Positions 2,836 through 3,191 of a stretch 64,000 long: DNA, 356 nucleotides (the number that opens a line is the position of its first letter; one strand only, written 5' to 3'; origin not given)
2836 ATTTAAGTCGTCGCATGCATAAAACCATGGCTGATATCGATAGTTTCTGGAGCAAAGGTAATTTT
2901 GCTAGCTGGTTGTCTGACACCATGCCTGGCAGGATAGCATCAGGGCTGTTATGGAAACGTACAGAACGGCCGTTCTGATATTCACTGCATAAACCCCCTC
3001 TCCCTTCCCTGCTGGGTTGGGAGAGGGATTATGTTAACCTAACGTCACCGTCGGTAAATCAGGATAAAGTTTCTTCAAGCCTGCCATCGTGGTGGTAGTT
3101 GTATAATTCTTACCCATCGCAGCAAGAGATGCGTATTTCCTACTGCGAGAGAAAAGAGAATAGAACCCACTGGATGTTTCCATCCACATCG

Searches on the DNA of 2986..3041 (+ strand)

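Call 81: build_rna_model(alignment_id=A2, structure=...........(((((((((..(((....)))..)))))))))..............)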
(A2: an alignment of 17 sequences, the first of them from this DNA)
Model R1 built from alignment A2 (17 sequences, 57 columns); structure: as given.
model positions 56; base pairs 12; branch points 0; effective number of sequences 17; information 0.932 bits per position. Calibrated on 0.2 Mb of random sequence (short: E-values are rough).
structure used (alignment columns):
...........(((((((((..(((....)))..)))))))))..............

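Call 82: search_with_rna_model(model_id=R1, sources=[window, L007, L008, L009, L010, L011, L012, L013, L026], max_evalue=1)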
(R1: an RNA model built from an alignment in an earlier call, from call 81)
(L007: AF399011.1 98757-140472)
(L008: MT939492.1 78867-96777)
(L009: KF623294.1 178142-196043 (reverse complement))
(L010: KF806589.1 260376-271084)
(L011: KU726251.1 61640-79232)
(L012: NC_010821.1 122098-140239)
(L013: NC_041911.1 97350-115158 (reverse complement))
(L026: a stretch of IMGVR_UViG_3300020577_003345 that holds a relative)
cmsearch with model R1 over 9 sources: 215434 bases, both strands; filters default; matches with E-value up to 1: 45.
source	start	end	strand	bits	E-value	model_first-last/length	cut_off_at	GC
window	43663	43718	+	69.8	5e-22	1-56/56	no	0.5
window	31707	31763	+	61.2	7.2e-19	1-56/56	no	0.46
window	15845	15900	-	58.2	9.3e-18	1-56/56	no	0.52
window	2982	3038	-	57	2.5e-17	1-56/56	no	0.53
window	20004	20059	+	54.4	2.4e-16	1-56/56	no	0.46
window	43659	43715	-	54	3.3e-16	1-56/56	no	0.47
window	2985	3041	+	52.4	1.3e-15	1-56/56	no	0.53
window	15848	15904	+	48.7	3e-14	1-56/56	no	0.51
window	20000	20055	-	42.9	4.1e-12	1-56/56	no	0.5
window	31704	31760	-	39.6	7.2e-11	1-56/56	no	0.47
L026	1948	1996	-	34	8.2e-09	1-56/56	no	0.45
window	52762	52820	+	29.2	4.9e-07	1-56/56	no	0.51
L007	15445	15489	-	27.3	2.5e-06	1-56/56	no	0.44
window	52758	52817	-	27.2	2.6e-06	1-56/56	no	0.52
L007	15448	15492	+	26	7.5e-06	1-56/56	no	0.44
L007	17175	17220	-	25.5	1.1e-05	1-56/56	no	0.37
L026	1947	1999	+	25.3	1.3e-05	1-56/56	no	0.43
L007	28010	28053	+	24.6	2.4e-05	1-56/56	no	0.5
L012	15666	15711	+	24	4e-05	1-56/56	no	0.46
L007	28006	28050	-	23.5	6.2e-05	1-56/56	no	0.51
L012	3046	3089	-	21.7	0.00028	1-56/56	no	0.45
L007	21836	21878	+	21.6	0.00031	1-56/56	no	0.51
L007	7646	7689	+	19.8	0.0014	1-56/56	no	0.41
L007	15914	15957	+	19.5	0.0018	1-56/56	no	0.43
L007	9245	9287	+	19.5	0.0019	1-56/56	no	0.44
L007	7642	7686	-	18.9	0.003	1-56/56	no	0.38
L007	21833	21874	-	18.7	0.0037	1-56/56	no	0.55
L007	34303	34346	-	18.5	0.0044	1-56/56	no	0.45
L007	34305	34349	+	17.9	0.0071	1-56/56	no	0.47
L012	4446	4490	-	17.7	0.0089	1-56/56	no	0.47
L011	4876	4924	+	17.1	0.015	1-56/56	no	0.41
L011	4873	4920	-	16.6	0.022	1-56/56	no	0.44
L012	4449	4493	+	16.5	0.025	1-56/56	no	0.44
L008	5367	5421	+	15.2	0.069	1-56/56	no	0.56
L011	15808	15853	-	13.7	0.26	1-56/56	no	0.41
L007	15910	15953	-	13.4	0.34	1-56/56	no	0.43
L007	17179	17224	+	13.3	0.37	1-56/56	no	0.37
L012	4515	4555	+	13.1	0.45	1-56/56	no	0.51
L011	15814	15855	+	12.4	0.76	1-56/56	no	0.48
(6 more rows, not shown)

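Call 83: search_with_rna_model(model_id=R1, sources=[L001, L002, L003, L004, L005, L006], max_evalue=0.01)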
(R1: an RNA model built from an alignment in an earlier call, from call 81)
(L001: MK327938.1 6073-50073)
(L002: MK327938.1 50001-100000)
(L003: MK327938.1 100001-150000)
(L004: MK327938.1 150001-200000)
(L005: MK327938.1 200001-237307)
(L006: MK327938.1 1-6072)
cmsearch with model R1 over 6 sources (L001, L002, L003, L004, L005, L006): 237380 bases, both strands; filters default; matches with E-value up to 0.01: 47.
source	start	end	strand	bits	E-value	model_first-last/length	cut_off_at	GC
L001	21664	21719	+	69.8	5.5e-22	1-56/56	no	0.5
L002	21980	22035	+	68.6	1.4e-21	1-56/56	no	0.52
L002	10999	11054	+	64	7e-20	1-56/56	no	0.48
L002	13705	13760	+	63.6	1e-19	1-56/56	no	0.54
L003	34575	34630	+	63.5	1.1e-19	1-56/56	no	0.48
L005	24373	24429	+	62.8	2.1e-19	1-56/56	no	0.53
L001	9695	9751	+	61.7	5e-19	1-56/56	no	0.46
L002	43435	43490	+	60.5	1.5e-18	1-56/56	no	0.54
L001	43693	43749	+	60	2.2e-18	1-56/56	no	0.51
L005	37232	37287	-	58.9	5.4e-18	1-56/56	no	0.54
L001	42025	42080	+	57.5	1.9e-17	1-56/56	no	0.57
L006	4139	4194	+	54.4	2.6e-16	1-56/56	no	0.46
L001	21660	21716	-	54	3.7e-16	1-56/56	no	0.47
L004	24257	24312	+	50.3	8.5e-15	1-56/56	no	0.57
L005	37235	37291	+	50.2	9.2e-15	1-56/56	no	0.53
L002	21976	22032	-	48.9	2.8e-14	1-56/56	no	0.53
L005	24370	24426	-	48.6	3.5e-14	1-56/56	no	0.53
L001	43690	43746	-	48.4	4.4e-14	1-56/56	no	0.49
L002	10995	11051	-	46.7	1.7e-13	1-56/56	no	0.51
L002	47873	47929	+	46.4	2.3e-13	1-56/56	no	0.51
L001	42021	42077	-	46.1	3.1e-13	1-56/56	no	0.58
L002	43431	43487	-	44.5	1.2e-12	1-56/56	no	0.54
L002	13701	13757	-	43.3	3.3e-12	1-56/56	no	0.56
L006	4135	4190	-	42.9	4.5e-12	1-56/56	no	0.5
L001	9692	9747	-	42.7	5.4e-12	1-56/56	no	0.48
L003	34571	34628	-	38.7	1.6e-10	1-56/56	no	0.5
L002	47870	47926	-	38.1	2.7e-10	1-56/56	no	0.53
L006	1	35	-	34.9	4.2e-09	1-35/56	3'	0.6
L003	46597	46653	+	32.1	4.6e-08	1-56/56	no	0.49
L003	46593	46649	-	31.5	7.6e-08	1-56/56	no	0.49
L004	24267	24298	-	29.5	4.2e-07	11-42/56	no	0.59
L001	30764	30822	+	29.2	5.4e-07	1-56/56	no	0.51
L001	30760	30819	-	27.2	2.9e-06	1-56/56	no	0.52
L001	37223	37278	-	26.1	7.4e-06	1-56/56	no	0.54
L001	5104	5162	+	24.8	2.2e-05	1-56/56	no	0.47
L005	212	276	-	24.2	3.7e-05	1-56/56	no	0.48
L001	37227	37281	+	24.2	3.8e-05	1-56/56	no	0.56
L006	1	39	+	23.3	7.7e-05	18-56/56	5'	0.59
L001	5100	5159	-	21.8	0.00028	1-56/56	no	0.48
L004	3123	3178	+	21.1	0.00051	1-56/56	no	0.54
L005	32596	32654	-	21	0.00056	1-56/56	no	0.46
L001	11518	11574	-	19.6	0.0019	1-56/56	no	0.53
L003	40960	41002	+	19.2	0.0026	1-56/56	no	0.63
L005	216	279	+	18.8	0.0036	1-56/56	no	0.48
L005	32599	32657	+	18.1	0.0064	1-56/56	no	0.46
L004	3118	3175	-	18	0.0076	1-56/56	no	0.48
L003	17659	17702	+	17.9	0.0079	1-56/56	no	0.5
